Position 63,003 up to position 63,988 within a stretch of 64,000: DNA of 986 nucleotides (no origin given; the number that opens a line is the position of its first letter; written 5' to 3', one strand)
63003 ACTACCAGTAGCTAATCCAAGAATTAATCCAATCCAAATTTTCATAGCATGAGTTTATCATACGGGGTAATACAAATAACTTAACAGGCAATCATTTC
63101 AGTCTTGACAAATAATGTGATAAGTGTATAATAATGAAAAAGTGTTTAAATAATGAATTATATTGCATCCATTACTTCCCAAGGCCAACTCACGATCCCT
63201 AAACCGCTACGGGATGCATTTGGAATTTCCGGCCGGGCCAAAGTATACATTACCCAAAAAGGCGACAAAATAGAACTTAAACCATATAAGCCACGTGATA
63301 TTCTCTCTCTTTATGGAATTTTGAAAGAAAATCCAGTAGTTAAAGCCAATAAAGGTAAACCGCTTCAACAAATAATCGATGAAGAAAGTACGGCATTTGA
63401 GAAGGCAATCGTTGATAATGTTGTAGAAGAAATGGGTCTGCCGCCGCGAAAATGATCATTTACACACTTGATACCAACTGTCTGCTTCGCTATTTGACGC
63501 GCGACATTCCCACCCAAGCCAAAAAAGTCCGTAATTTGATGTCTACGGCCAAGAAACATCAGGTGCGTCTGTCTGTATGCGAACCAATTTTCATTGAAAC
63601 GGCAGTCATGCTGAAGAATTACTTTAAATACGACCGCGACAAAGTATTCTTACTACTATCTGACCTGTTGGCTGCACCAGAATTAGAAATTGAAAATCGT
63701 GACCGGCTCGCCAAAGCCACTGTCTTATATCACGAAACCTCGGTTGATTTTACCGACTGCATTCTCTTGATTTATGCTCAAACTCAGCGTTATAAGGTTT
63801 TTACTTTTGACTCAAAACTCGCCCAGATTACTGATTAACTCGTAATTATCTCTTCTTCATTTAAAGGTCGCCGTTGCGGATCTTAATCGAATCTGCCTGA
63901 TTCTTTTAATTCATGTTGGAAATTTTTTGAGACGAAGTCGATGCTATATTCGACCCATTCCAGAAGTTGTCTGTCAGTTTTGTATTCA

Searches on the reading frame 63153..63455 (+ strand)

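Call 60: search_protein_families(library=pfam, proteins=[window:63153-63455:+], max_evalue=0.01)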
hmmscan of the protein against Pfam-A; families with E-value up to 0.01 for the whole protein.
window:63153-63455:+ (100 aa): 1 family
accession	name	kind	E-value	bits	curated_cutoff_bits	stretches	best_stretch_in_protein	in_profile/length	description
PF04014.23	MazE_antitoxin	-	1.8e-07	31.4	24.7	1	6-48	3-46/48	Antidote-toxin recognition MazE, bacterial antitoxin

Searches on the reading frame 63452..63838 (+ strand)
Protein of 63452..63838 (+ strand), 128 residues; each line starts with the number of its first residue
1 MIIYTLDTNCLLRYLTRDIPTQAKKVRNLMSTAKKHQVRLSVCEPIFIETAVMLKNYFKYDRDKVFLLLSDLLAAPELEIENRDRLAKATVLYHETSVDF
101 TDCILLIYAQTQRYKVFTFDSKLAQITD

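Call 60: search_protein_families(library=pfam, proteins=[window:63452-63838:+], max_evalue=0.01)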
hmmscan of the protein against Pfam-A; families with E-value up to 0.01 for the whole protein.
window:63452-63838:+ (128 aa): 2 families
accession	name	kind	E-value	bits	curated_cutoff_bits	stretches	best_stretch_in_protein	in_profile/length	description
PF01850.27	PIN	-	6.1e-10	40.2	23.6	1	5-126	2-117/120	PIN domain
PF13470.12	PIN_3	-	0.0041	18.4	27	1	6-106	4-98/115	PIN domain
